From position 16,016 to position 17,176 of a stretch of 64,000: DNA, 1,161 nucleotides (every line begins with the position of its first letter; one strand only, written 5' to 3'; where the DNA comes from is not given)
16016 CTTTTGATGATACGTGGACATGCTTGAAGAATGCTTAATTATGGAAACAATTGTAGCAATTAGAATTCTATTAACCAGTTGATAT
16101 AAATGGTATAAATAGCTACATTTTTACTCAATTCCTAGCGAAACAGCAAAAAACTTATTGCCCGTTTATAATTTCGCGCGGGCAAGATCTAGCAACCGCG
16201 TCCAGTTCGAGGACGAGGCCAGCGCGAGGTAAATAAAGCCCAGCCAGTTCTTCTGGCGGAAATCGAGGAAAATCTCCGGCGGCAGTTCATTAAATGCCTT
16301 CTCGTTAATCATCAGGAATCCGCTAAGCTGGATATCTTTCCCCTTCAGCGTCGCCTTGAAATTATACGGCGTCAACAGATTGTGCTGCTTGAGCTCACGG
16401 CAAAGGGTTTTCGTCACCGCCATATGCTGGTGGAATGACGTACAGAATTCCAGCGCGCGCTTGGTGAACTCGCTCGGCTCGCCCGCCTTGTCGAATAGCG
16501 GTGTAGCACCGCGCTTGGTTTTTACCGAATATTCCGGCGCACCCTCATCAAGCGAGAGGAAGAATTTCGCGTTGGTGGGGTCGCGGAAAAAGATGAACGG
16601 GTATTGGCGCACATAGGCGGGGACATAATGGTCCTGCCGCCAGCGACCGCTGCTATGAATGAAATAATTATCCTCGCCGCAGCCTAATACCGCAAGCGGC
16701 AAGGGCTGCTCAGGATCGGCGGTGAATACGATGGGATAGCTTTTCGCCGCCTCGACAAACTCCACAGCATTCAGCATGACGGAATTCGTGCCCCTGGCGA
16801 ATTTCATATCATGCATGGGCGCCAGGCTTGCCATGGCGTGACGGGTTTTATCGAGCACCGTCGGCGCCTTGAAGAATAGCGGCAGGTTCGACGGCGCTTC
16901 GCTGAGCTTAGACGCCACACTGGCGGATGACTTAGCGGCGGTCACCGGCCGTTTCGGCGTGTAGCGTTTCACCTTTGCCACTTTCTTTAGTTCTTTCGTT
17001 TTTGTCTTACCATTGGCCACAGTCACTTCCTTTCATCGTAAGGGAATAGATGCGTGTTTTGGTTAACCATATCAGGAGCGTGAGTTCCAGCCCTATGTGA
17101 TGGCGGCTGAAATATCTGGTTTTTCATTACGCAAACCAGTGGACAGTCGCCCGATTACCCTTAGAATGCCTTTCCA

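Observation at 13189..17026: SapC / LapG-like BTLCP protease / degenerate HD-GYP membrane sensor: a possible LapD-LapG type switch built on HD-GYP instead of GGDEF-EAL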

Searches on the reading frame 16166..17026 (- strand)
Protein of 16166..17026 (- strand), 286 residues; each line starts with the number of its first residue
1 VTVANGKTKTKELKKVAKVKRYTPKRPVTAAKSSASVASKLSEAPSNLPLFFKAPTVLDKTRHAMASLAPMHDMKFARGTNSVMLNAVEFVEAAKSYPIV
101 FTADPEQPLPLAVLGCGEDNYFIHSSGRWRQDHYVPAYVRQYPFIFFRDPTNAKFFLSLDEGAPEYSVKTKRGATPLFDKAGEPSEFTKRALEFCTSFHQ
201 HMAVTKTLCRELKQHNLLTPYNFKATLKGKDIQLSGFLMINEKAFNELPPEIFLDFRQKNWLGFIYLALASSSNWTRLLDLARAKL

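Call 3: search_protein_families(library=pfam, proteins=[window:16166-17026:-], max_evalue=0.1)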
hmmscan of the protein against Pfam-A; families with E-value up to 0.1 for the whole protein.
window:16166-17026:- (286 aa): 1 family
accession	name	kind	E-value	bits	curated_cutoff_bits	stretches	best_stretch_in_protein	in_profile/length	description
PF07277.16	SapC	-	2.1e-60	204.5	28.9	1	58-278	1-220/220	SapC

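Call 4: search_protein_families(library=ncbifam, proteins=[window:16166-17026:-], max_evalue=0.1)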
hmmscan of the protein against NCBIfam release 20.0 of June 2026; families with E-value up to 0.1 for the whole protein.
window:16166-17026:- (286 aa): 0 families

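Call 40: search_solved_structures(query=window:16166-17026:-, max_evalue=1, show_alignments=1)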
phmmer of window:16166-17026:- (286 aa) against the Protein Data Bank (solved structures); distinct sequences matched with E-value up to 1: 3.
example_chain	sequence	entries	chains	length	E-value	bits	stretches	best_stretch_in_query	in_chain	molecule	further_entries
3izq_1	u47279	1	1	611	0.32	13.5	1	11-43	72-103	Elongation factor 1 alpha-like protein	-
5m1j_A6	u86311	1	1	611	0.32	13.5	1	11-43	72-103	Protein HBS1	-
2qw5_A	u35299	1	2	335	0.92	12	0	149-223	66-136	Xylose isomerase-like TIM barrel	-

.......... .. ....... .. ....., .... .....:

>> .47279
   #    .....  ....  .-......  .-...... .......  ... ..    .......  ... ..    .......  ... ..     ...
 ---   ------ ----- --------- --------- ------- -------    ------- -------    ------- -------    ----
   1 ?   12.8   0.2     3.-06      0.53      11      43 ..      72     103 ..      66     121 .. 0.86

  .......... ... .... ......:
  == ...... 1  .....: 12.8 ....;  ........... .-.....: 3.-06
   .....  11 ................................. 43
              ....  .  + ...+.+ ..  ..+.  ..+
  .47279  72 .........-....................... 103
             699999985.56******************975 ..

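Call 60: find_homologous_proteins(query=window:16166-17026:-, max_evalue=1e-10)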
Query window:16166-17026:- (286 aa): 316 proteins with E <= 1e-10 among 1619 candidates; the best 120 are listed.
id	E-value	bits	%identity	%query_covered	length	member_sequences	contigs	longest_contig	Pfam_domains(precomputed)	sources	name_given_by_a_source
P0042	2.7e-188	642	100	99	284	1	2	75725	PF07277.17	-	-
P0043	6.5e-96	339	61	87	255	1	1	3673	PF07277.17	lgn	-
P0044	2.4e-92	327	59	84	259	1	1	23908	PF07277.17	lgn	-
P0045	1.3e-88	315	57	88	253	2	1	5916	PF07277.17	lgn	-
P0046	1.3e-88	315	54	89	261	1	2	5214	PF07277.17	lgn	-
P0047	1.7e-88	315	59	84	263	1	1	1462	PF07277.17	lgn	-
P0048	2.2e-86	308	54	89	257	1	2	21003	PF07277.17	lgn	-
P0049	9.8e-86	306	54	88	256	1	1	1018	PF07277.17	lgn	-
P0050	3.6e-85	304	53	93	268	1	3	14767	PF07277.17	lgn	-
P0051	8.2e-85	302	51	94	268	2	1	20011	PF07277.17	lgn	-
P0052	5.4e-84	300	53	85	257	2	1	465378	PF07277.17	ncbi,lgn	-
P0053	1.2e-82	295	53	83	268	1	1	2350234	PF07277.17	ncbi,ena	-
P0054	6.1e-82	293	54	85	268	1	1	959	PF07277.17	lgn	-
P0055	3.4e-81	291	54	89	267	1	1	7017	PF07277.17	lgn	-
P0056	4.2e-81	290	56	83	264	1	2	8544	PF07277.17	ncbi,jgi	jgi:hypothetical protein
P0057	1.2e-80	289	54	83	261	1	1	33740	PF07277.17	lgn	-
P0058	1.7e-80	288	54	85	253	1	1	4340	PF07277.17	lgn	-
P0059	2.3e-80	288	53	87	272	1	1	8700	PF07277.17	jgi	jgi:hypothetical protein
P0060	4.3e-80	287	55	83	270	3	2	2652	PF07277.17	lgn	-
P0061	4.9e-80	287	50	92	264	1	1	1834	PF07277.17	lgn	-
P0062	5.5e-80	287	54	84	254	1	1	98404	PF07277.17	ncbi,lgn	-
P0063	1.5e-79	285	49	90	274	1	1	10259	PF07277.17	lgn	-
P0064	1.7e-79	285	52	84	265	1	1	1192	PF07277.17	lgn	-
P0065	4.7e-79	284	52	86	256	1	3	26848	PF07277.17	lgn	-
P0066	1.1e-78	282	51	89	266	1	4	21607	PF07277.17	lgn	-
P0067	5.8e-78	280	52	83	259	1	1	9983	PF07277.17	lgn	-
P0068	5.8e-78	280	52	82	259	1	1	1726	PF07277.17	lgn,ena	-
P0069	8.6e-78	279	53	89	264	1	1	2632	PF07277.17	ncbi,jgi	jgi:hypothetical protein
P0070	1.9e-77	278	50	88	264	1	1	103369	PF07277.17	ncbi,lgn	ncbi:MAG: SapC family protein [Rickettsiales bacterium]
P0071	2.0e-77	278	51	86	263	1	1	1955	PF07277.17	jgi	jgi:hypothetical protein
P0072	3.4e-77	277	51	83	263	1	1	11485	PF07277.17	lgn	-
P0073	3.9e-77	277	48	88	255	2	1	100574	PF07277.17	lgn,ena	-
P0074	5.8e-77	277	49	85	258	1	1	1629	PF07277.17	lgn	-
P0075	1.2e-76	276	52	83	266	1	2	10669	PF07277.17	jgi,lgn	-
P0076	1.2e-76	276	50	85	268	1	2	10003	PF07277.17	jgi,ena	jgi:hypothetical protein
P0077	1.5e-76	275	51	83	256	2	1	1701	PF07277.17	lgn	-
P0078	1.7e-76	275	49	89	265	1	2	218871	PF07277.17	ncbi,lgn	-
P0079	2.5e-76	275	55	83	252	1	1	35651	PF07277.17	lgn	-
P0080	4.4e-76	274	52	82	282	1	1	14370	PF07277.17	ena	-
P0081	4.6e-76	274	51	83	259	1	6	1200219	PF07277.17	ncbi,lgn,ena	-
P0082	5.0e-76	274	49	96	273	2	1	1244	PF07277.17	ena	-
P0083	6.7e-76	273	48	89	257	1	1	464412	PF07277.17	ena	-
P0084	1.3e-75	272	51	83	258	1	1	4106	PF07277.17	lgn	-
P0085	1.4e-75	272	53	86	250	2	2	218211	PF07277.17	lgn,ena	-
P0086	2.1e-75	272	51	84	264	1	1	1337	PF07277.17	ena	-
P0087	2.3e-75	271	50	84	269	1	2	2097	PF07277.17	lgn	-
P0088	2.7e-75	271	51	81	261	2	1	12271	PF07277.17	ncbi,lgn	-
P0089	6.4e-75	270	46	90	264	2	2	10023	PF07277.17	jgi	jgi:hypothetical protein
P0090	1.8e-74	269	49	84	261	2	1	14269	PF07277.17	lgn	-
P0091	3.1e-74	268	50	89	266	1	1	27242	PF07277.17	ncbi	-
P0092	3.3e-74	268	51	83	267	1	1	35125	PF07277.17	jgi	jgi:hypothetical protein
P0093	3.4e-74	268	48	86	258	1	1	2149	PF07277.17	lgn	-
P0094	4.2e-74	267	49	85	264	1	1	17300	PF07277.17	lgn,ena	-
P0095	5.3e-74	267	50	87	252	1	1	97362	PF07277.17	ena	-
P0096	5.6e-74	267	50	82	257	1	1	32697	PF07277.17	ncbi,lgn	-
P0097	6.0e-74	267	48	88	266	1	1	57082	PF07277.17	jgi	jgi:hypothetical protein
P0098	1.1e-73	266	49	84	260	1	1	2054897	PF07277.17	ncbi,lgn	ncbi:MAG: SapC family protein [Rickettsiales bacterium]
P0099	1.4e-73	266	50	89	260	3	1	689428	PF07277.17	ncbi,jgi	jgi:hypothetical protein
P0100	1.5e-73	266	48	88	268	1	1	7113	PF07277.17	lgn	-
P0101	1.9e-73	265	49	88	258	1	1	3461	PF07277.17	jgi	jgi:hypothetical protein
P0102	4.6e-73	264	51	88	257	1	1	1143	PF07277.17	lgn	-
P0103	5.4e-73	264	50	83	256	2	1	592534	PF07277.17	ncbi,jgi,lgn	-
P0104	5.9e-73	264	51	83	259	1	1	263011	PF07277.17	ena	-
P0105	7.7e-73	263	49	87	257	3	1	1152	PF07277.17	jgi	jgi:hypothetical protein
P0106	1.9e-72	262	47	91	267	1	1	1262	PF07277.17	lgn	-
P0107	3.9e-72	261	50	88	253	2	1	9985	PF07277.17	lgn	-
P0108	4.9e-72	261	49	86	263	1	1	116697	PF07277.17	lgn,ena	-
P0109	5.9e-72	260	45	91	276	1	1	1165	PF07277.17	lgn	-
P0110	6.7e-72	260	51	84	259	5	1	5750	PF07277.17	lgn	-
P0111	8.1e-72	260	47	94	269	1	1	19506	PF07277.17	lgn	-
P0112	2.0e-71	259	49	87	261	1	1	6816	PF07277.17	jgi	jgi:hypothetical protein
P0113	5.0e-71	257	49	84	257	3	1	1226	PF07277.17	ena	-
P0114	8.4e-71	257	47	89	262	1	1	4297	PF07277.17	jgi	-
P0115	1.0e-70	256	47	85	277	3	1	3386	PF07277.17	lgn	-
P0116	1.3e-70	256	45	92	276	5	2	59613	PF07277.17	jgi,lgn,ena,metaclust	metaclust:\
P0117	1.9e-70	255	46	93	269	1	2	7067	PF07277.17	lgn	-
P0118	8.6e-70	253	47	84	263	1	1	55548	PF07277.17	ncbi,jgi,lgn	-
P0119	9.0e-70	253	46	88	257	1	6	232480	PF07277.17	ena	-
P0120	9.1e-70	253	47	88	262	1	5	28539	PF07277.17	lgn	-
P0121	3.6e-69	251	47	91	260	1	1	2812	PF07277.17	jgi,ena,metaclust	metaclust:\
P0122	4.8e-69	251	48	88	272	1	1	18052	PF07277.17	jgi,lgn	-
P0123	8.4e-69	250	48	83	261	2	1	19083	PF07277.17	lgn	-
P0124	3.1e-68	248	49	91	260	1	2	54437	PF07277.17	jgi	jgi:hypothetical protein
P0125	3.2e-68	248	48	82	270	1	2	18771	PF07277.17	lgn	-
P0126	4.1e-68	248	50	80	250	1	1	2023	PF07277.17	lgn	-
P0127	5.0e-68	247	45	88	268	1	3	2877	PF07277.17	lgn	-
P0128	1.0e-67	246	47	89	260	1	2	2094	PF07277.17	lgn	-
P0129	1.1e-67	246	49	83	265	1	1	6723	PF07277.17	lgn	-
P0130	1.4e-67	246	45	90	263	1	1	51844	PF07277.17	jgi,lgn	-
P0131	1.8e-67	246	44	92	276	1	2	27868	PF07277.17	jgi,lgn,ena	-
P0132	2.7e-67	245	48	88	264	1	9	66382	PF07277.17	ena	-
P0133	5.5e-67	244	47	82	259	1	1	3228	PF07277.17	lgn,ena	-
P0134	1.0e-66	243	48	89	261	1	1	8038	PF07277.17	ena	-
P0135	1.6e-66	243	47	87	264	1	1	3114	PF07277.17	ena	-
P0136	1.9e-66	242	47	88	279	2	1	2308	PF07277.17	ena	-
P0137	1.9e-66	242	45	87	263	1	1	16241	PF07277.17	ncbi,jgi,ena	jgi:hypothetical protein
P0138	2.7e-66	242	48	89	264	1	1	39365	PF07277.17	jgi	-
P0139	2.9e-66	242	45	92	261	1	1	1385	PF07277.17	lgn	-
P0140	3.3e-66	241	46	87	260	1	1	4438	PF07277.17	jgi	-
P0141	6.9e-66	240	47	87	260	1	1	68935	PF07277.17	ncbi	-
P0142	9.4e-66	240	47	86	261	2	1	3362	PF07277.17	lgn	-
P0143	1.2e-65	240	46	84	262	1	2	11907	PF07277.17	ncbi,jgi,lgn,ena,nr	ncbi:MAG: SapC family protein [Alphaproteobacteria bacterium]|nr:SapC family protein [Alphaproteobac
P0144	1.2e-65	240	45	87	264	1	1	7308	PF07277.17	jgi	jgi:hypothetical protein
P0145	1.7e-65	239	44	91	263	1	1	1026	PF07277.17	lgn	-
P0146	1.8e-65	239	47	88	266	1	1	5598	PF07277.17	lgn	-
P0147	2.1e-65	239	47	82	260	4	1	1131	PF07277.17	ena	-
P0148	2.5e-65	239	47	90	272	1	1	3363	PF07277.17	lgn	-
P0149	6.6e-65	237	45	88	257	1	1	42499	PF07277.17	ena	-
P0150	1.1e-64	237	47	86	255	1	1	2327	PF07277.17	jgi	jgi:hypothetical protein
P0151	1.1e-64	236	45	89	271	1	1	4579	PF07277.17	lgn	-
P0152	1.6e-64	236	46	87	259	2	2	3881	PF07277.17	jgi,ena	jgi:hypothetical protein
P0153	1.6e-64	236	43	89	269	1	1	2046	PF07277.17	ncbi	-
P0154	5.9e-64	234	47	88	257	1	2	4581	PF07277.17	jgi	jgi:hypothetical protein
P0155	2.6e-63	232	45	84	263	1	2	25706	PF07277.17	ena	-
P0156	3.6e-63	231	46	88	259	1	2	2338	PF07277.17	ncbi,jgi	jgi:hypothetical protein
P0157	3.8e-63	231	46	87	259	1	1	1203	PF07277.17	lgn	-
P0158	4.6e-63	231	47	85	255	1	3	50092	PF07277.17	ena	-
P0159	5.1e-63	231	46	81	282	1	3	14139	PF07277.17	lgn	-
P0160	6.8e-63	231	42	88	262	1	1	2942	PF07277.17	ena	-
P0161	7.2e-63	231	48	82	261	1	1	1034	PF07277.17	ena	-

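Call 61: find_encoding_contigs(protein=P0053, flank=10000, max_places=1)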
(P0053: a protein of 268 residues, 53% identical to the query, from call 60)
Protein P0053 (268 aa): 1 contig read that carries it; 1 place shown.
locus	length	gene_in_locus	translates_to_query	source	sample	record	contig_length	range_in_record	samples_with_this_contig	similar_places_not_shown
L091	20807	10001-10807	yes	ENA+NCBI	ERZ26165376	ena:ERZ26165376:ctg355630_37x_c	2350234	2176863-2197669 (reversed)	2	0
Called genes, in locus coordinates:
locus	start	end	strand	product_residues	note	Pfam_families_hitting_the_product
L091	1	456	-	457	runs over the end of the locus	PF21337:Peptidase_M17_N_1, PF00883:Peptidase_M17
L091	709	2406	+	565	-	PF08479:POTRA_2, PF03865:ShlB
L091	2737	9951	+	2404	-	-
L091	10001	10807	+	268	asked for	PF07277:SapC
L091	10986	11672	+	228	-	PF04473:DUF553 (weak), PF06035:Peptidase_C93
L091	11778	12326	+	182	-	PF10604:Polyketide_cyc2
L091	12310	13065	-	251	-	PF05891:Methyltransf_PK (weak), PF01209:Ubie_methyltran, PF13489:Methyltransf_23, PF05175:MTS (weak), PF08241:Methyltransf_11, PF08242:Methyltransf_12, PF13649:Methyltransf_25, PF13847:Methyltransf_31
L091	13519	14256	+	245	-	PF13649:Methyltransf_25, PF13847:Methyltransf_31 (weak), PF08242:Methyltransf_12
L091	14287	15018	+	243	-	PF04191:PEMT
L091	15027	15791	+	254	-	-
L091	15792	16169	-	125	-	-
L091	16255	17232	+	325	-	PF01544:CorA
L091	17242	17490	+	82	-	-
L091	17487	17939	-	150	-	PF10604:Polyketide_cyc2 (weak), PF03364:Polyketide_cyc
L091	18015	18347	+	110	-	-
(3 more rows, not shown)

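Call 62: find_encoding_contigs(protein=P0098, flank=10000, max_places=1)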
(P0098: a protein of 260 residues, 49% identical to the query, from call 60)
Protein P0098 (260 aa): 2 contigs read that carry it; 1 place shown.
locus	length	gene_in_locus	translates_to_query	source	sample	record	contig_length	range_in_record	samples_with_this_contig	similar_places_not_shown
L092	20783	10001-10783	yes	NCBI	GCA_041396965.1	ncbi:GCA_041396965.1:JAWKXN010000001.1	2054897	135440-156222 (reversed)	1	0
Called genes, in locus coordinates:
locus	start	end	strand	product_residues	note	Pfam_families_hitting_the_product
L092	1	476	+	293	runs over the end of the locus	PF07963:N_methyl (weak)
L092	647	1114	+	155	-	-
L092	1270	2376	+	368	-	PF05222:AlaDh_PNT_N, PF01262:AlaDh_PNT_C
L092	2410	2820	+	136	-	PF12769:PNTB_4TM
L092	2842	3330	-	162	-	PF06347:SH3_4, PF08239:SH3_3 (weak), PF06347:SH3_4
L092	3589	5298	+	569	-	PF08479:POTRA_2, PF03865:ShlB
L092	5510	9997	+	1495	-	PF05860:TPS, PF05048:NosD (weak), PF13229:Beta_helix, PF05048:NosD, PF13229:Beta_helix (weak), PF05048:NosD (weak), PF13229:Beta_helix (weak), PF05048:NosD, +2 more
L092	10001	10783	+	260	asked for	PF07277:SapC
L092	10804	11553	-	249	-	PF00899:ThiF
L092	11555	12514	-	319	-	PF00291:PALP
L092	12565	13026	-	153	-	PF02082:Rrf2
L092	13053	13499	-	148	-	PF00692:dUTPase, PF22769:DCD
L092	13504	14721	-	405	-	PF02441:Flavoprotein, PF04127:DFP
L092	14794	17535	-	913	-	PF01624:MutS_I, PF05188:MutS_II, PF05192:MutS_III, PF05190:MutS_IV, PF00488:MutS_V, PF27441:MutS_C (weak)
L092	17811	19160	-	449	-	PF00005:ABC_tran (faint), PF01926:MMR_HSR1, PF02421:FeoB_N, PF00009:GTP_EFTU, PF01926:MMR_HSR1, PF02421:FeoB_N, PF04548:AIG1, PF14714:KH_dom-like, +8 more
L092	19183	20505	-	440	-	PF01011:PQQ (faint), PF13570:Beta-prop_ACSF4, PF13360:PQQ_2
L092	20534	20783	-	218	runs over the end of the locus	PF09976:TPR_21 (weak)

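Call 63: find_encoding_contigs(protein=P0099, flank=10000, max_places=1)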
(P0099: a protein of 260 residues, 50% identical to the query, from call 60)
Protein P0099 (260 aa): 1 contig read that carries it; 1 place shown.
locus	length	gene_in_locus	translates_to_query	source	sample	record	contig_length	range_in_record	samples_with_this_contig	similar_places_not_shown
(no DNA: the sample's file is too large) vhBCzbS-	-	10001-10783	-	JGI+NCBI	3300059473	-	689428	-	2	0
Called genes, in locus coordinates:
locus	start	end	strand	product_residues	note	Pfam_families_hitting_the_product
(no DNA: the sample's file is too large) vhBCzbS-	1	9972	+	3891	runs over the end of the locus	-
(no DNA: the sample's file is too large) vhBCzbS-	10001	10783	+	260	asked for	PF07277:SapC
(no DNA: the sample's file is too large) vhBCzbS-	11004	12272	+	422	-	PF00672:HAMP (faint), PF00015:MCPsignal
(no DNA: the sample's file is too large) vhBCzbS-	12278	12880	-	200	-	PF01625:PMSR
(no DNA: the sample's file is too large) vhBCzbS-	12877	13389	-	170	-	PF01641:SelR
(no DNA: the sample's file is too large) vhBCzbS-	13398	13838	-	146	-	PF07681:DoxX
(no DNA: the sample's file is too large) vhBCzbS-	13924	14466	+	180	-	PF07638:Sigma70_ECF (faint), PF04542:Sigma70_r2, PF08281:Sigma70_r4_2, PF04545:Sigma70_r4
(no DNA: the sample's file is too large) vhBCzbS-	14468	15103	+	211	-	PF06532:NrsF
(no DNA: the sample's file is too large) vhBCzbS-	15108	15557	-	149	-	PF00072:Response_reg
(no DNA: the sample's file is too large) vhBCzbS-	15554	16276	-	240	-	PF00512:HisKA, PF02518:HATPase_c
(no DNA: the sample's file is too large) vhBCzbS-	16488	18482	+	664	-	PF08448:PAS_4 (weak), PF00989:PAS, PF08448:PAS_4, PF13426:PAS_9, PF08448:PAS_4, PF13426:PAS_9, PF00512:HisKA, PF02518:HATPase_c, +1 more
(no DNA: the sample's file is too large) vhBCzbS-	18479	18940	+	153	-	PF00072:Response_reg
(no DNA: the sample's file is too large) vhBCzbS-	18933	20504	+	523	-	PF00072:Response_reg, PF00512:HisKA, PF02518:HATPase_c, PF00072:Response_reg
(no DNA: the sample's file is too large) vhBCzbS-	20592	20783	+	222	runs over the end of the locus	PF02469:Fasciclin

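Call 74: predict_structure(alignment_id=A2)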
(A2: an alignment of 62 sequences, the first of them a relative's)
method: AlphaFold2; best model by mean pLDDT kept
length: 284 residues; sequences in the alignment: 62
mean_pLDDT: 87.9   pTM: 0.78
mean pLDDT of the five models: 87.9, 87.6, 86.8, 86.6, 86.5
residues with pLDDT >= 90: 218; 70-90: 19; 50-70: 23; < 50: 24
segments of 3 or more residues with pLDDT < 50: 26-43
pLDDT, mean of each block of 10 residues (from residue 1): 56 54 48 39 63 96 95 94 96 98 96 94 96 92 89 93 96 97 97 93 97 98 94 96 98 98 98 97 93
secondary structure, 60 per line:
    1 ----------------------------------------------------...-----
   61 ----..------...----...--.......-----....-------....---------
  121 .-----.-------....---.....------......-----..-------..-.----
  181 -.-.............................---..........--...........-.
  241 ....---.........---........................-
elements in order: E53-55 E80-82 H85-91 E97-100 E108-111 H135-138 E142-146 E153-158 H184-212 E216-225 E228-238 H240-244 H248-256 H260-283

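Call 77: fold_search(model_id=the predicted structure, library=pdb)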
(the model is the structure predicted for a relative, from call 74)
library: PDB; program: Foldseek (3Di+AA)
matches with E <= 10: 446; with E <= 0.001: 0
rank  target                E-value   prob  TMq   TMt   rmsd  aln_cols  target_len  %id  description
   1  4uce_A                1.9e-01  0.11  0.09  0.12  12.8       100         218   15  N-terminal globular domain of the RSV Nucleoprotein in complex with the Nucleoprotein Phosphoprotein interaction inhib (released 2015-08-19)
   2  4uc8_A                2.5e-01  0.11  0.09  0.11  12.8        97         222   15  N-terminal globular domain of the RSV Nucleoprotein in complex with C- terminal phenylalanine of the Phosphoprotein (released 2015-08-19)
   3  4uc6_B                2.6e-01  0.10  0.09  0.12  12.7       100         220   15  N-terminal globular domain of the RSV Nucleoprotein (released 2015-08-19)
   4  4uca_B                2.6e-01  0.10  0.09  0.12  12.8       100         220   15  N-terminal globular domain of the RSV Nucleoprotein in complex with C- terminal peptide of the Phosphoprotein (released 2015-08-19)
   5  4uca_A                2.8e-01  0.10  0.09  0.12  12.7       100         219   15  N-terminal globular domain of the RSV Nucleoprotein in complex with C- terminal peptide of the Phosphoprotein (released 2015-08-19)
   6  4ucd_B                2.9e-01  0.11  0.10  0.12  10.2        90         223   14  N-terminal globular domain of the RSV Nucleoprotein in complex with the Nucleoprotein Phosphoprotein interaction inhib (released 2015-08-19)
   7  4uc8_B                3.5e-01  0.10  0.10  0.12  11.1        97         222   10  N-terminal globular domain of the RSV Nucleoprotein in complex with C- terminal phenylalanine of the Phosphoprotein (released 2015-08-19)
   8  4uc6_A                4.0e-01  0.09  0.09  0.11  12.8        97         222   15  N-terminal globular domain of the RSV Nucleoprotein (released 2015-08-19)
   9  2yhm_A                4.0e-01  0.08  0.09  0.08  13.4       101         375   13  Structure of respiratory syncytial virus nucleocapsid protein, P212121 crystal form (released 2012-01-25)
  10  4ucd_A                4.2e-01  0.09  0.10  0.12  10.3        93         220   14  N-terminal globular domain of the RSV Nucleoprotein in complex with the Nucleoprotein Phosphoprotein interaction inhib (released 2015-08-19)
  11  2xbf                  4.2e-01  0.04  0.08  0.06  20.4       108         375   15  Nedd4 HECT structure (released 2011-03-23)
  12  2wj8_J                5.6e-01  0.09  0.10  0.09   9.6        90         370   14  Respiratory Syncitial Virus RiboNucleoProtein (released 2009-12-08)
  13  2wj8_O                5.6e-01  0.09  0.10  0.08   9.6        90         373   14  Respiratory Syncitial Virus RiboNucleoProtein (released 2009-12-08)
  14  2wj8_A                5.6e-01  0.09  0.10  0.08   9.6        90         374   14  Respiratory Syncitial Virus RiboNucleoProtein (released 2009-12-08)
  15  2wj8_B                5.6e-01  0.09  0.10  0.08   9.6        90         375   14  Respiratory Syncitial Virus RiboNucleoProtein (released 2009-12-08)
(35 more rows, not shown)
